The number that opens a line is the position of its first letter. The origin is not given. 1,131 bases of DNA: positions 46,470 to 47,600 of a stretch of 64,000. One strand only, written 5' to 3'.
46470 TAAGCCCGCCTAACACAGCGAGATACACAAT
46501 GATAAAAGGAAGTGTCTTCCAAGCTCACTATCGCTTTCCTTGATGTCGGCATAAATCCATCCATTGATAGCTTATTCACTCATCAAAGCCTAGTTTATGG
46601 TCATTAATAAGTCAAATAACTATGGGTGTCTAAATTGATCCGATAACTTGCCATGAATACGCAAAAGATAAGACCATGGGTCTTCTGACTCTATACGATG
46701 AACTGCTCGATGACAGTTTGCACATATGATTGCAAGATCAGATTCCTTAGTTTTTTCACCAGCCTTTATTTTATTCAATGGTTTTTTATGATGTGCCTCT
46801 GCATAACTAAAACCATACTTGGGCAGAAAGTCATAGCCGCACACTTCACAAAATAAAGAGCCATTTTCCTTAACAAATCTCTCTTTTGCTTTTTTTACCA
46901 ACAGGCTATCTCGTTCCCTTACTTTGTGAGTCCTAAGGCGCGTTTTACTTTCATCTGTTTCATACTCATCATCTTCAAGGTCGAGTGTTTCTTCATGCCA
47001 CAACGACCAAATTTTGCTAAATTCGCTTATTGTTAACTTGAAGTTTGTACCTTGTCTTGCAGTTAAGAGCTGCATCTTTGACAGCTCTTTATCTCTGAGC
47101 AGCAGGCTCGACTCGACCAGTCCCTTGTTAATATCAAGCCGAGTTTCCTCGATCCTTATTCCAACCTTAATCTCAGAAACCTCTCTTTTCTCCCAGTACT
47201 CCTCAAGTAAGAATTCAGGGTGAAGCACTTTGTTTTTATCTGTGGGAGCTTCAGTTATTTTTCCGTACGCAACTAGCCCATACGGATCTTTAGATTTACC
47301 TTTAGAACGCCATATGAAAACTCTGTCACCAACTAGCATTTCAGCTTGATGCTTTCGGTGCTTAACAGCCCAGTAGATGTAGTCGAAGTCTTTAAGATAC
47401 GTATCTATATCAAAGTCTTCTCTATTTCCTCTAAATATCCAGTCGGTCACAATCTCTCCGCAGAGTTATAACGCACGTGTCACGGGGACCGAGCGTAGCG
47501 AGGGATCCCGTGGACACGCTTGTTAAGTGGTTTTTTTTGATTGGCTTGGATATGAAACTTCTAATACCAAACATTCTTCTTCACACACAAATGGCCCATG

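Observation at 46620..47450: Integron-borne EVE-HNH protein: candidate modification-dependent restriction enzyme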

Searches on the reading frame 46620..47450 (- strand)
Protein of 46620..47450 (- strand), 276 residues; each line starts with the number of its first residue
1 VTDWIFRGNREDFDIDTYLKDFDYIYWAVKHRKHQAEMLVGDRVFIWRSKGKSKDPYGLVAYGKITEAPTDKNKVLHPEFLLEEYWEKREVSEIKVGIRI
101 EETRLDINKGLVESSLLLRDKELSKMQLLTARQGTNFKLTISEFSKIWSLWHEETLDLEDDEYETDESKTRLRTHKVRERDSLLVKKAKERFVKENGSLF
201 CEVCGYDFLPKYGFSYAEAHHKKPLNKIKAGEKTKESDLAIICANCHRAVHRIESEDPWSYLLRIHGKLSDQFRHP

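Call 3: search_protein_families(library=pfam, proteins=[window:46620-47450:-], max_evalue=0.1)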
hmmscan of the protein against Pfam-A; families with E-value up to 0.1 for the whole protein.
window:46620-47450:- (276 aa): 3 families
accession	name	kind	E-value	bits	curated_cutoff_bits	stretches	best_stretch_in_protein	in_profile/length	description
PF01844.29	HNH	-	1e-08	35.6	21.4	1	201-251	1-45/47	HNH endonuclease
PF01878.24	EVE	-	1.5e-08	35.2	23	1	4-148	3-143/145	EVE domain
PF16639.10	Apocytochr_F_N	-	0.063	14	30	0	230-260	8-38/155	Apocytochrome F, N-terminal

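Call 4: search_protein_families(library=padloc, proteins=[window:46620-47450:-], max_evalue=0.1)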
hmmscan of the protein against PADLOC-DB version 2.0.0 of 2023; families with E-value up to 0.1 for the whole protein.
window:46620-47450:- (276 aa): 3 families
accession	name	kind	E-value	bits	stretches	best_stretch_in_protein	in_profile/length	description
PDLC03656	mREase_IV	-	0.00029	18.7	1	175-252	186-257/277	Type IV methyl-directed restriction enzyme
PDLC00642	ZorE2|ZorE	-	0.012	13.1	1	193-248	208-256/283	HNH endonuclease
PDLC00740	Effector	-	0.028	11.2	1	229-274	75-121/391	Endonuclease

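Call 5: search_protein_families(library=ncbifam, proteins=[window:46620-47450:-], max_evalue=0.1)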
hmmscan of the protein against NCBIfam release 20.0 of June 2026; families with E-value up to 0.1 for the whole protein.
window:46620-47450:- (276 aa): 1 family
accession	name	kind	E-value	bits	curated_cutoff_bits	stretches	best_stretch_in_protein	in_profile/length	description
NF010263.0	PRK13709.1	equivalog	0.046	10.9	2212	1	121-191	675-743/1752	conjugative transfer relaxase/helicase TraI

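Call 8: search_solved_structures(query=window:46620-47450:-, max_evalue=1, show_alignments=2)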
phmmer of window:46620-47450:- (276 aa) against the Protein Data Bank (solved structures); distinct sequences matched with E-value up to 1: 2.
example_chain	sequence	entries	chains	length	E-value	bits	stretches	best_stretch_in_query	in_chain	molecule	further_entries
6ghc_A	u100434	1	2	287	0.0014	21.2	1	190-254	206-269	5-methylcytosine-specific restriction enzyme A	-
9rl4_R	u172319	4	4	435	0.83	12.1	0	157-221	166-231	Zinc finger protein ubi-d4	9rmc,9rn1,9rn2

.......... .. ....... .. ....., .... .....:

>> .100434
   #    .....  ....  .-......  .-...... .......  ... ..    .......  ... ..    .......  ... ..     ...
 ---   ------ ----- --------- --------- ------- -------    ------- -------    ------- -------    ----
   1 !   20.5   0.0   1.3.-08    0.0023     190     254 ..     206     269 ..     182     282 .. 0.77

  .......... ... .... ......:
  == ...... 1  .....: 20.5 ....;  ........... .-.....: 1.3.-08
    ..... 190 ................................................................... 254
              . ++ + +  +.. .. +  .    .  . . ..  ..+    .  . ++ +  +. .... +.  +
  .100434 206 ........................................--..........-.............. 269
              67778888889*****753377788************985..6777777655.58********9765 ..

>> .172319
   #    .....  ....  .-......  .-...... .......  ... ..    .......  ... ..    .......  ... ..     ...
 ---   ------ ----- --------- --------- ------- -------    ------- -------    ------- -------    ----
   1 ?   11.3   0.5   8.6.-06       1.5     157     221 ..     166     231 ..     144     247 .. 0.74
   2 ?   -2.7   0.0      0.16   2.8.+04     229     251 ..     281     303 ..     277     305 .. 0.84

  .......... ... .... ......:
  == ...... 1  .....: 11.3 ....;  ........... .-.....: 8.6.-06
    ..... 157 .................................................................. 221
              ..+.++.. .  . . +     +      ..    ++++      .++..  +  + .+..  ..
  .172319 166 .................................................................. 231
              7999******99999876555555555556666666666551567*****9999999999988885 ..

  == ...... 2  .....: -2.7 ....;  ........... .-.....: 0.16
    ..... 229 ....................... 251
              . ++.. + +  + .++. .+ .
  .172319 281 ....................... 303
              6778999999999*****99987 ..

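Call 9: find_homologous_proteins(query=window:46620-47450:-, max_evalue=0.001)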
Query window:46620-47450:- (276 aa): 57 proteins with E <= 0.001 among 600 candidates.
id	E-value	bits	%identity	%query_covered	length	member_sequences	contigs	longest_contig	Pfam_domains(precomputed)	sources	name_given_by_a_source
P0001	7.8e-163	559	91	97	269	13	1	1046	PF01878.25,PF01844.30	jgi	jgi:hypothetical protein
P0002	1.4e-158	545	88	97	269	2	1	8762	PF01878.25,PF01844.30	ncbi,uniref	ncbi:hypothetical protein GCM10023116_06750 [Kistimonas scapharcae]|uniref:EVE domain-containing pro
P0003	2.3e-158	544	87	97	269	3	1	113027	PF01878.25,PF01844.30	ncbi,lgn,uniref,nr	ncbi:hypothetical protein GCM10010919_33270 [Alishewanella longhuensis]|uniref:EVE domain-containing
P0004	1.5e-154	531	84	97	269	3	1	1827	PF01878.25,PF01844.30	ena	-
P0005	4.3e-152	523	84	97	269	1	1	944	PF01878.25,PF01844.30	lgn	-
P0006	2.9e-146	504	81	97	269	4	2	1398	PF01878.25,PF01844.30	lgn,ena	-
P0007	5.0e-146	503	84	94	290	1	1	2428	PF01878.25,PF01844.30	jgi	jgi:hypothetical protein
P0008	3.0e-140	484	78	97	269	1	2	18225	PF01878.25,PF01844.30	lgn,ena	-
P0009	3.6e-137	474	77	97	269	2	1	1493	PF01878.25,PF01844.30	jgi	jgi:hypothetical protein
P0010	5.5e-136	470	77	97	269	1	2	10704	PF01878.25,PF01844.30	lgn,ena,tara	tara:strand:+ start:1540 stop:2349 length:810 start_codon:yes stop_codon:yes gene_type:complete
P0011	1.2e-134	466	75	97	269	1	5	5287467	PF01878.25,PF01844.30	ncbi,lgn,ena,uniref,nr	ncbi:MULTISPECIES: EVE domain-containing protein [Shewanella]|uniref:EVE domain-containing protein n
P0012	1.8e-130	452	73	96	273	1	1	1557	PF01878.25,PF01844.30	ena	-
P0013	4.2e-130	451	72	97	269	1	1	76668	PF01878.25,PF01844.30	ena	-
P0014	1.1e-128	447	70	99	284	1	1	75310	PF01878.25,PF01844.30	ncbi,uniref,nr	ncbi:EVE domain-containing protein [uncultured Shewanella sp.]|uniref:HNH endonuclease n=1 Tax=uncul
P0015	6.7e-128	444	70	97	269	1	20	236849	PF01878.25,PF01844.30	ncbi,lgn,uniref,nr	ncbi:EVE domain-containing protein [Vibrio vulnificus]|uniref:EVE domain-containing protein n=1 Tax=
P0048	3.3e-24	104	53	37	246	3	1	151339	PF01844.30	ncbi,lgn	ncbi:HNH endonuclease [Paenibacillus sediminis]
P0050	3.0e-23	101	40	53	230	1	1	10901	PF01844.30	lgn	-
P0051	1.0e-22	99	40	49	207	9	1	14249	PF01844.30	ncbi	-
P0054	4.8e-20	90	47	34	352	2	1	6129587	PF01844.30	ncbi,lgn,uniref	ncbi:HNH endonuclease [Paenibacillus sp. 8b26]|uniref:HNH endonuclease n=1 Tax=Paenibacillus sp. 8b2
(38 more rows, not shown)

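Call 11: find_related_loci(query=A1, collection=genome_contigs, flank=6000)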
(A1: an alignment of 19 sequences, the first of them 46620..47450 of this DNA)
Query A1 (276 aa) in genome_contigs; peptide patterns used: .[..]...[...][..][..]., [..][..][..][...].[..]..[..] (x = any residue, [..] = any of these).
599 stretches matched a pattern (row limit reached: there are more); 558 encode a relative of the query (tblastn E <= 1e-3); the best 80 are kept; 80 distinct loci.
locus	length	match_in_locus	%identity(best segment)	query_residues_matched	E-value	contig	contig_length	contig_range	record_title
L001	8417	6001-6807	88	1-269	1e-160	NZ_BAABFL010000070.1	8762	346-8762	Kistimonas scapharcae strain JCM 17805 sequence070, whole genome shotgun sequence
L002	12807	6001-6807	62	1-269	4e-116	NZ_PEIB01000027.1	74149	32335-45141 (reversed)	Veronia nyctiphanis strain CAIM 600 CAIM600T_27, whole genome shotgun sequence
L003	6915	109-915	63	1-268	3e-113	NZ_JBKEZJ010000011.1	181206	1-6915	Rahnella sp. S5-11 11, whole genome shotgun sequence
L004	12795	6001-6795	40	1-257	2e-63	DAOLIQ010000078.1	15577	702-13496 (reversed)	MAG TPA_asm: Ignavibacteriaceae bacterium isolate AMR_MDS_0288 NODE_521_length_15577_cov_7.821866, whole genome shotgun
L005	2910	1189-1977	42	1-255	1e-62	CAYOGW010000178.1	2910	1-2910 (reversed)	MAG TPA_asm: uncultured Anaerolineaceae bacterium isolate SRP237561_co1_29 genome assembly, contig: NODE_83902_length_29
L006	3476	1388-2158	39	1-252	7e-61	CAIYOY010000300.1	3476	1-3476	MAG: uncultured Verrucomicrobiales bacterium isolate Umea3_bin-0111 genome assembly, contig: bin-0111:300/427, whole gen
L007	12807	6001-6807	32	4-274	1e-46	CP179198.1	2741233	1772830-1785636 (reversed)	Arenicellales bacterium nBUS_45 chromosome, complete genome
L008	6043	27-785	37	1-254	2e-44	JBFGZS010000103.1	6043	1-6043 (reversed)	MAG: Motiliproteus sp. isolate Mix_sand06.2021.04.G.53 k141_3021751_length_6043_cov_13.8062, whole genome shotgun sequen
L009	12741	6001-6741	37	4-251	2e-40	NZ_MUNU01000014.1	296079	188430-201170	Rhodanobacter sp. B05 NODE_4_length_296079_cov_11.3457_ID_7, whole genome shotgun sequence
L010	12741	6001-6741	34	4-251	9e-36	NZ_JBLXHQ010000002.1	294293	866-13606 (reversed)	MAG: Marinobacter sp. isolate ET09-02 T09maxbin_out.013RE.5K@2, whole genome shotgun sequence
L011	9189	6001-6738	32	4-265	3e-30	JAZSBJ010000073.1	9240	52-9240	MAG: Eubacteriales bacterium isolate T1900044928_TS20190394.MAGScoT_cleanbin_000028 SGB_3398_k141_1658766, whole genome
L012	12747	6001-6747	30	1-252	2e-30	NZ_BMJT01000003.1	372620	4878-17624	Lysinibacillus alkalisoli strain CGMCC 1.15760 sequence03, whole genome shotgun sequence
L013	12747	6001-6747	30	1-252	8e-29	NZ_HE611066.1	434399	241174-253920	Kurthia senegalensis strain JC8E, whole genome shotgun sequence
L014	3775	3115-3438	46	148-252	3e-28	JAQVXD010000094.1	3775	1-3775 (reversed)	MAG: Fermentimonas sp. isolate STF2_118 NODE_99059_length_3775_cov_2.805921_Sandtown_F2, whole genome shotgun sequence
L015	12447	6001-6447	39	123-259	7e-28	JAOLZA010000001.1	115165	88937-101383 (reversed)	Verrucomicrobia bacterium isolate AH-558-L06 AH-558-L06_NODE_1, whole genome shotgun sequence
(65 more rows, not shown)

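Call 12: find_encoding_contigs(protein=window:46620-47450:-, flank=5000, max_places=4)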
Protein window:46620-47450:- (276 aa): no gene with exactly this product is on record in the collection.

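Call 24: find_encoding_contigs(protein=P0003, flank=6000, max_places=2)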
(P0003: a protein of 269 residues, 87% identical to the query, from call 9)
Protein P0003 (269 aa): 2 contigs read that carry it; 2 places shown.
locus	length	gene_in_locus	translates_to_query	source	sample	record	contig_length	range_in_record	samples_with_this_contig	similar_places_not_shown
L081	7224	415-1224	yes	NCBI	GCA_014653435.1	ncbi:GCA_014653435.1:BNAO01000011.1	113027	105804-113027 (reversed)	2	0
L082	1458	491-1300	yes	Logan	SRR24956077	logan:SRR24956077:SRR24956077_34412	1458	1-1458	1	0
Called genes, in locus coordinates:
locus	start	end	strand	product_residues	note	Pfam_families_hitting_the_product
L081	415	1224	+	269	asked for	PF01878:EVE, PF01844:HNH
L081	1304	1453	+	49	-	-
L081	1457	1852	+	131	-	-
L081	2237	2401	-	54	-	-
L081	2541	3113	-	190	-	-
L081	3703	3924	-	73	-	-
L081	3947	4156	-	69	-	PF13438:DUF4113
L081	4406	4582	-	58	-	-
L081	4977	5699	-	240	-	-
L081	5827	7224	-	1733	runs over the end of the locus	PF00589:Phage_integrase (faint)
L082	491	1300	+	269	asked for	PF01878:EVE, PF01844:HNH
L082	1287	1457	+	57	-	?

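Call 25: find_encoding_contigs(protein=P0011, flank=6000, max_places=2)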
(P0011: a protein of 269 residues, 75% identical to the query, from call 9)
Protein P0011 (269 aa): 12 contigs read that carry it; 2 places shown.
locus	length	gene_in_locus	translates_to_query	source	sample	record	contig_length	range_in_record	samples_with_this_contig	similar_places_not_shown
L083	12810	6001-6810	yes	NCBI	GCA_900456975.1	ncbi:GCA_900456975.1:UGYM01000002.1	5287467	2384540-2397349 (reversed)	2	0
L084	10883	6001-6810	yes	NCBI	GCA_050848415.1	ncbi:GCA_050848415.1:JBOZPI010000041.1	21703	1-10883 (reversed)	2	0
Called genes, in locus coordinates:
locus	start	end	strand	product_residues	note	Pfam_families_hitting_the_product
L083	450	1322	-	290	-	PF25164:CoiA_N (weak)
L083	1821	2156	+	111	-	-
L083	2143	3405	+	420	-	PF13657:Couple_hipA (weak), PF07804:HipA_C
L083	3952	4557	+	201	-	-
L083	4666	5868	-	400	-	PF01609:DDE_Tnp_1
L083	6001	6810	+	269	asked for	PF01878:EVE, PF01844:HNH (weak)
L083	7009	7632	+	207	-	-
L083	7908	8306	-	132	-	-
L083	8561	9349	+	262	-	PF17194:AbiEi_3_N, PF11459:AbiEi_3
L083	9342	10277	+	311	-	PF08843:AbiEii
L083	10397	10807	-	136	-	-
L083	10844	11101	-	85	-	-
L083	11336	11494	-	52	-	-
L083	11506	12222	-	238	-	PF00892:EamA, PF03151:TPT (faint), PF00892:EamA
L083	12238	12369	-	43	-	-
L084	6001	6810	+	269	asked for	PF01878:EVE, PF01844:HNH (weak)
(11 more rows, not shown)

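Call 26: find_encoding_contigs(protein=P0015, flank=6000, max_places=2)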
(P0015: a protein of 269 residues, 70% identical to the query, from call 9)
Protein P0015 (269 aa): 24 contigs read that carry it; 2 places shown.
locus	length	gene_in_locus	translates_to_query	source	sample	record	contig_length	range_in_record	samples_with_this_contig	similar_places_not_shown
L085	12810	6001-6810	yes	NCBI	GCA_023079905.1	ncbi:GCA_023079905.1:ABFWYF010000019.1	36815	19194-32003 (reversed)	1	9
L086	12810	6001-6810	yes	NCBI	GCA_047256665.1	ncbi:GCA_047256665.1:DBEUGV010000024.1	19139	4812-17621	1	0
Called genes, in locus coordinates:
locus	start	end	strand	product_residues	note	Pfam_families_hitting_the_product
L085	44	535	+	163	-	PF13302:Acetyltransf_3, PF00583:Acetyltransf_1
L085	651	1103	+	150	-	-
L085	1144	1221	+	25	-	-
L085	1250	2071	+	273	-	PF26348:SRA_ScoMcrA, PF01844:HNH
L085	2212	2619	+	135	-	PF04828:GFA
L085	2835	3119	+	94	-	-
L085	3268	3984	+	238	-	-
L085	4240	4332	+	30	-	-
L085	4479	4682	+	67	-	-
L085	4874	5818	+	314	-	-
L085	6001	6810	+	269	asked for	PF01878:EVE, PF01844:HNH (weak)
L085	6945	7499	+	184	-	PF03692:CxxCxxCC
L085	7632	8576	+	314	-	-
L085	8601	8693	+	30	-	-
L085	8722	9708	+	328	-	PF14022:DUF4238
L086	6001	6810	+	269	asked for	PF01878:EVE, PF01844:HNH (weak)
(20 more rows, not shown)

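Call 29: search_solved_structures(query=A1, max_evalue=10, show_alignments=3)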
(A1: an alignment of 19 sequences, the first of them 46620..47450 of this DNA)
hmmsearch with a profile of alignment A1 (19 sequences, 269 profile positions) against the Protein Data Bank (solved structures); distinct sequences matched with E-value up to 10: 6.
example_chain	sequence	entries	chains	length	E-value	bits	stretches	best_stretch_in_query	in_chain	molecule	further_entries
6ghc_A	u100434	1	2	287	3.4e-06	29.7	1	188-263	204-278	5-methylcytosine-specific restriction enzyme A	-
2ar1_A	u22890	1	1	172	0.0016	20.9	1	2-154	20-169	hypothetical protein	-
6me0_C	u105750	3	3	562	0.019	17.4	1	186-258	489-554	Maturase reverse transcriptase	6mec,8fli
2g2x_A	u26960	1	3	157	0.025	17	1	1-127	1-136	hypothetical protein PP5205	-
9zdm_A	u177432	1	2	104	0.72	12.2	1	158-197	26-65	RhsFi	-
1r8w_A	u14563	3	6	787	4.2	9.7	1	126-173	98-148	glycerol dehydratase | B12-independent glycerol dehydratase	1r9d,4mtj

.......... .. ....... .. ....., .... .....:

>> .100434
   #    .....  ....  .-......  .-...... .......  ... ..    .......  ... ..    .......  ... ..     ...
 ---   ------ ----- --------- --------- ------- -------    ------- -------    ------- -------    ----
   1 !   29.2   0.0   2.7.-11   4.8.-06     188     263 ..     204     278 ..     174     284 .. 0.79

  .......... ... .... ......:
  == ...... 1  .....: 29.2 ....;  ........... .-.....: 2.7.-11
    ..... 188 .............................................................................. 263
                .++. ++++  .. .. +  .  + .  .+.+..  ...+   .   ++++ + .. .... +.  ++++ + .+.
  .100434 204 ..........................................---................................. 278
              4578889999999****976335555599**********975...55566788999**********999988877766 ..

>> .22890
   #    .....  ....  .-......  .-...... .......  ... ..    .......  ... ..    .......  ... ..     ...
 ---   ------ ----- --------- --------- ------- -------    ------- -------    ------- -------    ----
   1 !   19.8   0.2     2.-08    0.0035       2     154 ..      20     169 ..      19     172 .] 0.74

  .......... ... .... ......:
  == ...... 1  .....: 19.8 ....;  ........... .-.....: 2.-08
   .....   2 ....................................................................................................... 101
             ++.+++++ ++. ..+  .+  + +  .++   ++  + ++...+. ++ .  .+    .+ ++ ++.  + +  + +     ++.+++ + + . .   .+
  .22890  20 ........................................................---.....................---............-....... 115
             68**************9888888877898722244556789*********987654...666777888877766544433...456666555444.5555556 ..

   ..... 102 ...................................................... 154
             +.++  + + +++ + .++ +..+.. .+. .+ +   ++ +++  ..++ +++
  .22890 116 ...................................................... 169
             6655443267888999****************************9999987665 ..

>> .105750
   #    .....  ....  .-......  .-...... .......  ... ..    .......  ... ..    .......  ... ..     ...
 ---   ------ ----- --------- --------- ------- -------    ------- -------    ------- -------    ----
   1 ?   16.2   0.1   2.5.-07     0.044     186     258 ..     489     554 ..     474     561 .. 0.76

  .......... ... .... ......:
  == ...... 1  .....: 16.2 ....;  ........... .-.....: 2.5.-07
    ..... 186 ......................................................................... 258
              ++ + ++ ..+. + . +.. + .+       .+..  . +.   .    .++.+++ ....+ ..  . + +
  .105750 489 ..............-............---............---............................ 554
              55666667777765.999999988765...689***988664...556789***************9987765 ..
